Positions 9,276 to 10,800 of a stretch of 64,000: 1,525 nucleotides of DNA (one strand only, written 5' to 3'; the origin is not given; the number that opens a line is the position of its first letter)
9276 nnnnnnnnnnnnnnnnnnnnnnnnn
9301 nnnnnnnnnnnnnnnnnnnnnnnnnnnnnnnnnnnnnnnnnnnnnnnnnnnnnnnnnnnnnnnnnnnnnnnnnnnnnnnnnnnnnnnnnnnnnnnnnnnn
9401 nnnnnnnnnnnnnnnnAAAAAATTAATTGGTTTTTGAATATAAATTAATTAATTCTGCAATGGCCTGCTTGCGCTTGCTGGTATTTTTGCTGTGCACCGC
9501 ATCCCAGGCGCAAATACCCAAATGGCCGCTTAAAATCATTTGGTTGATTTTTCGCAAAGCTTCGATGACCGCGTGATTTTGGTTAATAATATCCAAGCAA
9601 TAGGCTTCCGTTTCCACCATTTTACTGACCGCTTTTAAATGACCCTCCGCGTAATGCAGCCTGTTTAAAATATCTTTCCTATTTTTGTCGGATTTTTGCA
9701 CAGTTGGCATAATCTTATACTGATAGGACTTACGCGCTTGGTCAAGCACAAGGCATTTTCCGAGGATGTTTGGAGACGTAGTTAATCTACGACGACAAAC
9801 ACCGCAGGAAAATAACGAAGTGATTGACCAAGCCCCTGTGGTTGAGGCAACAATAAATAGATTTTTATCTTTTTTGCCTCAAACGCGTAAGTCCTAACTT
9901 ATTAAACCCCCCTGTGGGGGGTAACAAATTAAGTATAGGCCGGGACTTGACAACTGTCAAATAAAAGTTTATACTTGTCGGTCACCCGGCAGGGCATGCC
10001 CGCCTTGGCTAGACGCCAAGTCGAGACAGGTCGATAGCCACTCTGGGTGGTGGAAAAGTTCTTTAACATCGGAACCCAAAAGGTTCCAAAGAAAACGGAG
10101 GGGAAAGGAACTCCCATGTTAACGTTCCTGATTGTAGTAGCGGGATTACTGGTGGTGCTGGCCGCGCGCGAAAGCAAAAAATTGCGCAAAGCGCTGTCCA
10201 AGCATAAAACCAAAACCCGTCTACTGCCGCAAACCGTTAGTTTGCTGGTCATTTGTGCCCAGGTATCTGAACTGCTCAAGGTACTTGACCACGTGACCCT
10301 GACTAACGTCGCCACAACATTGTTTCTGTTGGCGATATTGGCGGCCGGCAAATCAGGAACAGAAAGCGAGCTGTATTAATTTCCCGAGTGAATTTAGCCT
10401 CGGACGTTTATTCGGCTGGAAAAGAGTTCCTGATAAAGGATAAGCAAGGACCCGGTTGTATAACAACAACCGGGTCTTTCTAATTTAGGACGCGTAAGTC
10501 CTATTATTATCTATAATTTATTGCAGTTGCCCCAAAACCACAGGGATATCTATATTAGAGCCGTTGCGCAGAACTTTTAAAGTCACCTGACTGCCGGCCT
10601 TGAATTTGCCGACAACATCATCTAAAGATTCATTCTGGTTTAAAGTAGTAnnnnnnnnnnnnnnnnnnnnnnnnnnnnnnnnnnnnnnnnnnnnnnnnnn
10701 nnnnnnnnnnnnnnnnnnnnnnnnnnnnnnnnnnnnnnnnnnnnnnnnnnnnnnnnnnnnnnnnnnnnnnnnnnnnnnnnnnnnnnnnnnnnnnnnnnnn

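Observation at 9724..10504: CsoR-like regulator region: C6-TGT-G6 candidate operator, a 13-bp inverted-repeat-flanked 770-bp segment and a structured GC-rich stretch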

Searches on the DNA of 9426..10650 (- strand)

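Call 4: search_rna_families(source=window, start=9600, end=10650, threshold=evalue, max_evalue=10, show_alignments=3)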
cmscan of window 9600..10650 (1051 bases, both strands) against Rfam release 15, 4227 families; matches with E-value up to 10: 5.
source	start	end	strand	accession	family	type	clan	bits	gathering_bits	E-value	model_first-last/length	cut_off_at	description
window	10428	10490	+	RF03959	mir-303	Gene; miRNA;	-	24.6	77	0.11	1-70/70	no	mir-303 microRNA precursor family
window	10417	10484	+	RF02399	NsiR1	Gene; sRNA;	-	19.4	39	0.46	1-60/60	no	Nitrogen stress-induced RNA 1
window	9837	9926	+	RF02679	Pistol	Gene; ribozyme;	-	19.2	34.5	0.75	1-68/68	no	Pistol ribozyme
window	10052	10106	+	RF03142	L2-Alphaproteobacteria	Cis-reg; leader;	-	17.1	37.8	0.17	1-66/66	no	L2-Alphaproteobacteria ribosomal protein leader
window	10361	10482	+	RF02617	SSRC10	Gene; sRNA;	-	16.8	56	2.4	1-113/113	no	Streptococcus sRNA 10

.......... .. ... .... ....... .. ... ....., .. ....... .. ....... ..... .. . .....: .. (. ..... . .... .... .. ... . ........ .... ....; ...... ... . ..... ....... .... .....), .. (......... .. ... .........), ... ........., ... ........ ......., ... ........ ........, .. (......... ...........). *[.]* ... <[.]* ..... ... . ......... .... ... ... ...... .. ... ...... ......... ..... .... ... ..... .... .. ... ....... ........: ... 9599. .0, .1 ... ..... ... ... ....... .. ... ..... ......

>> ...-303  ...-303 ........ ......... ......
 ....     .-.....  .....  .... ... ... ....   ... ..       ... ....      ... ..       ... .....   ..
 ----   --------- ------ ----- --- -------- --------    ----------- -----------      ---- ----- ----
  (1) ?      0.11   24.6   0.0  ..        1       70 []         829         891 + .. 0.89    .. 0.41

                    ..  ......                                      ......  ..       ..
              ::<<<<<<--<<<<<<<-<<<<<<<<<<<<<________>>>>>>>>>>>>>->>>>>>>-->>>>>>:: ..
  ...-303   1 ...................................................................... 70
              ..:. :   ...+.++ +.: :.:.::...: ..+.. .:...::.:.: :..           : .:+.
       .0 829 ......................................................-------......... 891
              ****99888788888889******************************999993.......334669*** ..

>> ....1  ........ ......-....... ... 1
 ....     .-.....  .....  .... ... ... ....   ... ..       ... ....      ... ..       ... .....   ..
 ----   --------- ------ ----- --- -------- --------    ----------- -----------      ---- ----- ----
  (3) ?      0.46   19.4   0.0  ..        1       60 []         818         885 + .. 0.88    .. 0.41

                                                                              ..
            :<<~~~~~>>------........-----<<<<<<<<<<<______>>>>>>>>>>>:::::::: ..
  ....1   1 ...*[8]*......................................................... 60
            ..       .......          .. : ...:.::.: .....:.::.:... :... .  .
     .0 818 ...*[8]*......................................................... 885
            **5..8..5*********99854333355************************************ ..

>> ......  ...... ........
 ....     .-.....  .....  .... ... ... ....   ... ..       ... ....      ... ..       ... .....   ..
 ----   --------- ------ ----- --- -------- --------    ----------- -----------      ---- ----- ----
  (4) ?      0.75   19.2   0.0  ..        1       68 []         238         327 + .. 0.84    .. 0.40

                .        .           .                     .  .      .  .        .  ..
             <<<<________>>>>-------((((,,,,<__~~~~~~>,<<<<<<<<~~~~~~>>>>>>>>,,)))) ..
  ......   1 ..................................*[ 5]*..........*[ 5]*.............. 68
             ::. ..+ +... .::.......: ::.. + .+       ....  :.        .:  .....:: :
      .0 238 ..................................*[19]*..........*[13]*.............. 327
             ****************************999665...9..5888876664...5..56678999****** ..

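Call 45: build_rna_model(alignment_id=A3, structure=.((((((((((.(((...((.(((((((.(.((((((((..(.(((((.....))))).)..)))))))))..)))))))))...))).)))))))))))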
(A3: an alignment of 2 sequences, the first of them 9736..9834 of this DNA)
Model R1 built from alignment A3 (2 sequences, 99 columns); structure: as given.
model positions 99; base pairs 37; branch points 0; effective number of sequences 0.65; information 0.591 bits per position. Calibrated on 0.2 Mb of random sequence (short: E-values are rough).
structure used (alignment columns):
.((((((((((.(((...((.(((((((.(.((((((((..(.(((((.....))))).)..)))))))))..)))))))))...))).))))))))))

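Call 46: search_with_rna_model(model_id=R1, sources=[window, L003, L004, L005, L006, L007, L008, L009, L010, L011, L012, L013, L014, L015, L016, L017, L018, L019, L020, L021, L022, L023, L024, L025, L026, L027, L028, L029, L030, L031, L032, L033, L034, L035], max_evalue=10)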
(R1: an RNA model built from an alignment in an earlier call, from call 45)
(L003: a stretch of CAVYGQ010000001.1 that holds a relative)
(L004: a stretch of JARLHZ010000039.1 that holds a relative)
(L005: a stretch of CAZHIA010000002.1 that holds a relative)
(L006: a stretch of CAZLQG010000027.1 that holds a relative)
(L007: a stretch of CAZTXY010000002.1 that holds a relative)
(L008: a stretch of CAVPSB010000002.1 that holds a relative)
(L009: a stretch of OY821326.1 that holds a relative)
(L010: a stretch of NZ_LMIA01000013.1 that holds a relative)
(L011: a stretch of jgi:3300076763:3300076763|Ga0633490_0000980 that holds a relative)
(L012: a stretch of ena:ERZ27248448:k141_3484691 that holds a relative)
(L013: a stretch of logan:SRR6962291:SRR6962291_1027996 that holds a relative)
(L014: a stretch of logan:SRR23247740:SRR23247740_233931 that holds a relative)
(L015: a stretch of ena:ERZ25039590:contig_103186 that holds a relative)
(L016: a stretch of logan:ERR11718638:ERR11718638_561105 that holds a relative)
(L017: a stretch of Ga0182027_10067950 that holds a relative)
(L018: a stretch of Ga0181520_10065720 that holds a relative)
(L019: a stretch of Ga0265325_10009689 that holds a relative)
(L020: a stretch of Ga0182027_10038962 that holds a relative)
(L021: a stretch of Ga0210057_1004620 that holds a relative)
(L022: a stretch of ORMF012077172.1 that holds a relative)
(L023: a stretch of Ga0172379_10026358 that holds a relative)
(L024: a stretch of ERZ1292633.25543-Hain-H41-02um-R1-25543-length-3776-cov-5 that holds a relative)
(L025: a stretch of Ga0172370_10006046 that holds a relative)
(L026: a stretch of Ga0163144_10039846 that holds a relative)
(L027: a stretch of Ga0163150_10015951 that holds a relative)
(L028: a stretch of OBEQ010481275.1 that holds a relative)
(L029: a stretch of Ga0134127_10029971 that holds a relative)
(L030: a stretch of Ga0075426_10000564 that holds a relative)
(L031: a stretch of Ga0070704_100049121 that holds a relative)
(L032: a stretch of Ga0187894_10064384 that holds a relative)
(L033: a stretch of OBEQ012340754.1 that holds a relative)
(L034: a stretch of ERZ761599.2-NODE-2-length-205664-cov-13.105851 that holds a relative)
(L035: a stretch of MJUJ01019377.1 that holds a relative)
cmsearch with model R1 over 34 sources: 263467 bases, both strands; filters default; matches with E-value up to 10: 8.
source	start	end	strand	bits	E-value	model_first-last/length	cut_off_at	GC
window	9736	9834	-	119.3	1.7e-25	1-99/99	no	0.46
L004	2949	3047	+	112.9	6e-24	1-99/99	no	0.47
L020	1458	1556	+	100.3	6.3e-21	1-99/99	no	0.44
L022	2182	2281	-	91.2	9.2e-19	1-99/99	no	0.41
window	9735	9833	+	57.5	1.2e-10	1-99/99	no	0.46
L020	1459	1557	-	48.1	2e-08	1-99/99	no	0.44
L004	2950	3048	-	46.6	4.7e-08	1-99/99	no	0.46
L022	2181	2280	+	29.3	0.00066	1-99/99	no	0.41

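Call 55: search_with_rna_model(model_id=R1, sources=[window, L004, L020, L022], max_evalue=1e-14, make_alignment=true, show_alignments=4)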
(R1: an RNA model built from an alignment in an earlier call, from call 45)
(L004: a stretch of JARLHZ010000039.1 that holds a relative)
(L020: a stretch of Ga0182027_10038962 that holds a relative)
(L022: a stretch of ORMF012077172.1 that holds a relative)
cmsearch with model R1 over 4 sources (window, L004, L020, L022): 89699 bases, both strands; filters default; matches with E-value up to 1e-14: 4.
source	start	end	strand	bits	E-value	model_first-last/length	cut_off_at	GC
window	9736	9834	-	119.3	5.9e-26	1-99/99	no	0.46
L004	2949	3047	+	112.9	2e-24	1-99/99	no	0.47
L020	1458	1556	+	100.3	2.1e-21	1-99/99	no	0.44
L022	2182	2281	-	91.2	3.1e-19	1-99/99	no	0.41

Alignment A5: 4 matches aligned to the model, 100 columns, each read 5' to 3' on its own strand. Consensus structure (alignment columns), stored with it:
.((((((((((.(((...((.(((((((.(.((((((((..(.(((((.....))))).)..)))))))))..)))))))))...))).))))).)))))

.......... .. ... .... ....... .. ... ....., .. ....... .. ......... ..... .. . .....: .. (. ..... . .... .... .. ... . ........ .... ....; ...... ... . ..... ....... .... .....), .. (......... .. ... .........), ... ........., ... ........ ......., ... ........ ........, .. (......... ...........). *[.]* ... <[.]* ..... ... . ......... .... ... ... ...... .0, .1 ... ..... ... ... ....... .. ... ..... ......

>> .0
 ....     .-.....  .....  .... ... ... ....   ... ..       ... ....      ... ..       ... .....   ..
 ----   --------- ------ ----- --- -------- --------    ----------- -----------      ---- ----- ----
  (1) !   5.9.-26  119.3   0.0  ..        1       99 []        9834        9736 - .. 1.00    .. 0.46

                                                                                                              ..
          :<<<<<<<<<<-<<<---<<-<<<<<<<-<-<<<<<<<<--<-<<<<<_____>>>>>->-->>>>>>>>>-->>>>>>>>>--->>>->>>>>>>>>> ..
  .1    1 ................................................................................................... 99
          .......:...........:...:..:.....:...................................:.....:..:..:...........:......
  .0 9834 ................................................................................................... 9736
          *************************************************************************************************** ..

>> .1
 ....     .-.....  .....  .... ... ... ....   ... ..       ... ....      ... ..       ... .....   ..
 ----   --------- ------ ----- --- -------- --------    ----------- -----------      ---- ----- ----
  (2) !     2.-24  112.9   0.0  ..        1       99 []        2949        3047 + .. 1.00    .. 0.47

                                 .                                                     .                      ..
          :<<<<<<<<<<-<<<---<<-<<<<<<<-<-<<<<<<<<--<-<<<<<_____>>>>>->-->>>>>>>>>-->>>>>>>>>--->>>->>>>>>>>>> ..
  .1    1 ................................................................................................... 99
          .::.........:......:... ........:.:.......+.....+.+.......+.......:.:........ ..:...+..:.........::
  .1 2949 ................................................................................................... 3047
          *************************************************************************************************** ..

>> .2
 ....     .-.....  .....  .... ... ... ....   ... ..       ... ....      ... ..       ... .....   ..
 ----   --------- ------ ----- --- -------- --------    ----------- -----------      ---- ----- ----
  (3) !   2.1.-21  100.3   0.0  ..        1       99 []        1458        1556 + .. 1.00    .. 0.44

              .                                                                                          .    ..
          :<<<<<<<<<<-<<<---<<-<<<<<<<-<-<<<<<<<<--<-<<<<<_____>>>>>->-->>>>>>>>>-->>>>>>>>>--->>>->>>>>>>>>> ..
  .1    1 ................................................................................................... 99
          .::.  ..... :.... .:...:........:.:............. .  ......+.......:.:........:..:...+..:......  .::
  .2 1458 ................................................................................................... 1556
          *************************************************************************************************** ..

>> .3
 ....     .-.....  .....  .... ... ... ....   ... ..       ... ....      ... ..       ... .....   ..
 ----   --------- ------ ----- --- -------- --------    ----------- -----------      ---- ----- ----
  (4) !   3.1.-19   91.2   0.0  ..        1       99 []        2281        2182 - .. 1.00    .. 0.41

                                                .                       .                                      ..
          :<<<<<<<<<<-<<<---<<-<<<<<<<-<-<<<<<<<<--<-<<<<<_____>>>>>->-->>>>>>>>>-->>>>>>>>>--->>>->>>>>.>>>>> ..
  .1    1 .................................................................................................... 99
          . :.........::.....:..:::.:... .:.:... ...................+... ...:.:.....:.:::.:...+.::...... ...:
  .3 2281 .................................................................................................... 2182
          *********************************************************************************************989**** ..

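Call 66: search_rna_families(sources=[L004, L020, L022], threshold=evalue, max_evalue=5)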
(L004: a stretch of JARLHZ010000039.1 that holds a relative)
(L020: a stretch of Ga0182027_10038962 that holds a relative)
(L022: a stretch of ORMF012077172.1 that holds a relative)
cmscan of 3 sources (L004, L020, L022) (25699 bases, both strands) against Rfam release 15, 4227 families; matches with E-value up to 5: 7.
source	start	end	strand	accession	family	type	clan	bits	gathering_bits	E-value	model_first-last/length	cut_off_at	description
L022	3894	3965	-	RF00005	tRNA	Gene; tRNA;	CL00001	67.6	29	5.9e-13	1-71/71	no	tRNA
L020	4658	4730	-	RF04145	MIR8706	Gene; miRNA;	-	29.3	95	0.057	1-101/101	no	MIR8706 microRNA precursor family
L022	3895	3965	-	RF01684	mascRNA-menRNA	Gene;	-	25.7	42.5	0.26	1-56/56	no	MALAT1-associated small cytoplasmic RNA/MEN beta RNA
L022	11031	11142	-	RF00437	HLE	Cis-reg;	-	25.7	60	0.44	1-130/130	no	Hairy RNA localisation element (HLE)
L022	9656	9808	+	RF01441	S_pombe_snR46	Gene; snRNA; snoRNA; HACA-box;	CL00021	25.3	60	2.2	1-168/168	no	small nulceolar RNA snR46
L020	4676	4735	+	RF03218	mir-3015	Gene; miRNA;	-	23.6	59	1.7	1-57/57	no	mir-3015 microRNA precursor family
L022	6043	6143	-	RF02716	sno_ncR3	Gene; snRNA; snoRNA; CD-box;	-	20.9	88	2.7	1-75/75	no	Small nucleolar RNA ncR3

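Call 75: build_rna_model(alignment_id=A5)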
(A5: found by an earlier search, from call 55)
Model R2 built from alignment A5 (4 sequences, 100 columns); structure: stored with the alignment.
model positions 99; base pairs 37; branch points 0; effective number of sequences 0.74; information 0.59 bits per position. Calibrated on 0.2 Mb of random sequence (short: E-values are rough).
structure used (alignment columns):
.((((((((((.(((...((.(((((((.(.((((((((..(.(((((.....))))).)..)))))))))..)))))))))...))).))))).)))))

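Call 76: search_with_rna_model(model_id=R2, sources=[window, L003, L004, L005, L006, L007, L012, L015, L017, L018, L019, L020, L021, L022, L023, L024, L025, L026, L027, L028, L029, L030, L031, L032, L033, L034, L035, L038], max_evalue=10)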
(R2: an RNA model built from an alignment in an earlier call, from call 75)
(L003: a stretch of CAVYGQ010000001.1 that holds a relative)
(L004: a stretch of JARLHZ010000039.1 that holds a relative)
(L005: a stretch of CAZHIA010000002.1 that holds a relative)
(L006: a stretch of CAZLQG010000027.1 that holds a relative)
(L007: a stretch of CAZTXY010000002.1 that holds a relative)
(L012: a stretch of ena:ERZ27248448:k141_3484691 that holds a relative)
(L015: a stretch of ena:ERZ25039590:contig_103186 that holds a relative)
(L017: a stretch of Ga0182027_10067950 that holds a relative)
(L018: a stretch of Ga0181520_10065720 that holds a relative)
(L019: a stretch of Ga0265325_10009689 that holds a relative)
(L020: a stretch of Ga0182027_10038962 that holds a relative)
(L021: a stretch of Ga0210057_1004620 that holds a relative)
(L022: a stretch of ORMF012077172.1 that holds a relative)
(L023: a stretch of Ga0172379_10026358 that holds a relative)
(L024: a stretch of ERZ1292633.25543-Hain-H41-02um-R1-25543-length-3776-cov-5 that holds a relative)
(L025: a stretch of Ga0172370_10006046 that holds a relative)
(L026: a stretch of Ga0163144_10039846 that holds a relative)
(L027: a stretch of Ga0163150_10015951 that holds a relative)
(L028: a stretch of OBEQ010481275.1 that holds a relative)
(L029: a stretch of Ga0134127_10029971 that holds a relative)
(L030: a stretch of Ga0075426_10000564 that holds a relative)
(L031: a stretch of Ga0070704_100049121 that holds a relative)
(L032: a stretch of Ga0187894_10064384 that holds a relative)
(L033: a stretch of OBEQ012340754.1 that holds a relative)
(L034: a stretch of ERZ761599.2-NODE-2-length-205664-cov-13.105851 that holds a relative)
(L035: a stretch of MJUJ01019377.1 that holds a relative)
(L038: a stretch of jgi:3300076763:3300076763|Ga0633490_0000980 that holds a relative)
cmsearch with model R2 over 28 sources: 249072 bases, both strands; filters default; matches with E-value up to 10: 8.
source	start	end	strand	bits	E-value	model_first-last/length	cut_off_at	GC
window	9736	9834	-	116.5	5.7e-25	1-99/99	no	0.46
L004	2949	3047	+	111.1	1.2e-23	1-99/99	no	0.47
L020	1458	1556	+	109.1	3.4e-23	1-99/99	no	0.44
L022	2182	2281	-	102.7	1.2e-21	1-99/99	no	0.41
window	9735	9833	+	55.2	3.6e-10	1-99/99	no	0.46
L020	1459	1557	-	49.9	6.6e-09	1-99/99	no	0.44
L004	2950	3048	-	46.2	5.2e-08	1-99/99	no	0.46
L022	2182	2280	+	33.9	4.8e-05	1-99/99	no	0.4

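Call 81: search_with_rna_model(model_id=R2, sources=[L039, L040, L041, L042, L043], max_evalue=1)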
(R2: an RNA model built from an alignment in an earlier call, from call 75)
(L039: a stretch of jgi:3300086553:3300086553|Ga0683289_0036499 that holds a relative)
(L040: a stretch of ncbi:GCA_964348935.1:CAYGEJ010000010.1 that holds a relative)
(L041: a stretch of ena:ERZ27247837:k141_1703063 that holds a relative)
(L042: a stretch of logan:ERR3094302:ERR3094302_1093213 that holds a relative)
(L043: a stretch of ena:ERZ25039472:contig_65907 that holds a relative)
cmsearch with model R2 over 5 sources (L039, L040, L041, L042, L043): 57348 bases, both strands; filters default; matches with E-value up to 1: 2.
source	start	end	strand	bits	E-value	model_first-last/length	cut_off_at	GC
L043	6249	6366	+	68.8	4.2e-14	1-99/99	no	0.49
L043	6280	6318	-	17.2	0.12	32-70/99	no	0.49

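Call 87: search_dna_similar(query=window:9724-9896:-, collection=phages, mode=distant, max_evalue=0.001)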
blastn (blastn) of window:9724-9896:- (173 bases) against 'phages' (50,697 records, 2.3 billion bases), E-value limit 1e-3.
No match.

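Call 88: search_dna_similar(query=window:9724-9896:-, collection=plasmids, mode=distant, max_evalue=0.001)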
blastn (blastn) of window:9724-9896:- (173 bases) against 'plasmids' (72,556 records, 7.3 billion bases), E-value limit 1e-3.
No match.

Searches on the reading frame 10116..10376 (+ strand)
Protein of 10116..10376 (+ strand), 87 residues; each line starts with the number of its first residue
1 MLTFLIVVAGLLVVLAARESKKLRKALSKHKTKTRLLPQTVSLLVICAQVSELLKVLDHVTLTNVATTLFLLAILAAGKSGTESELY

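Call 57: search_protein_families(library=pfam, proteins=[window:10116-10376:+], max_evalue=0.01)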
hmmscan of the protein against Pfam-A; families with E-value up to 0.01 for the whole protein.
seq(87 aa): 2 families
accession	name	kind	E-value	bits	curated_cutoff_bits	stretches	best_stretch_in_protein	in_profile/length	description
PF20537.3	DUF6752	-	0.0067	16.6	27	0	7-32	28-53/55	Domain of unknown function (DUF6752)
PF21193.3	NMD_SH3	-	0.0077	16.9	27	0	41-64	20-43/49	NMD3 SH3 domain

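Call 68: find_encoding_contigs(protein=window:10116-10376:+, flank=10000, max_places=6)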
Protein seq(87 aa) (87 aa): 3 contigs read that carry it; 1 place shown.
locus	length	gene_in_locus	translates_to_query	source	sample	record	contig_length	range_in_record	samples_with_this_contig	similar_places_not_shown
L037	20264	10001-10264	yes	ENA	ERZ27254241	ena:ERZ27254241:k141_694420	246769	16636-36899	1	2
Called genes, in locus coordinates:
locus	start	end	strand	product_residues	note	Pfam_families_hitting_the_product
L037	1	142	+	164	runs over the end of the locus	PF01250:Ribosomal_S6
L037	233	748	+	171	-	PF00436:SSB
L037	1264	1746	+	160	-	PF08207:EFP_N (weak), PF01132:EFP, PF09285:Elong-fact-P_C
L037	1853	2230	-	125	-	-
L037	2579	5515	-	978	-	PF02368:Big_2 (faint), PF13629:T2SS-T3SS_pil_N (faint), PF13363:BetaGal_dom3 (faint)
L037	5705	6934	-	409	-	PF02812:ELFV_dehydrog_N, PF00208:ELFV_dehydrog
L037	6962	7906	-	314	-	PF00892:EamA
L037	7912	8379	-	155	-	PF01687:Flavokinase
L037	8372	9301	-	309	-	PF00890:FAD_binding_2 (faint), PF01266:DAO (faint), PF03486:HI0933_like (faint), PF07992:Pyr_redox_2, PF13738:Pyr_redox_3, PF00070:Pyr_redox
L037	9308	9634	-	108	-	PF02583:Trns_repr_metal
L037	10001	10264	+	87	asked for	-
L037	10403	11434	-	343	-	PF00089:Trypsin, PF13365:Trypsin_2, PF00595:PDZ, PF13180:PDZ_2, PF17820:PDZ_6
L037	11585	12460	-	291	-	-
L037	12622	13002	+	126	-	PF22381:Staph_reg_Sar_Rot (weak), PF01047:MarR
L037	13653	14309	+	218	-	-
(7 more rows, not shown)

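Call 74: search_protein_families(library=ncbifam, proteins=[window:10116-10376:+], max_evalue=0.01)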
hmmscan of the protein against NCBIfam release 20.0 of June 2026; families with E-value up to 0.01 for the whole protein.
seq(87 aa): 0 families
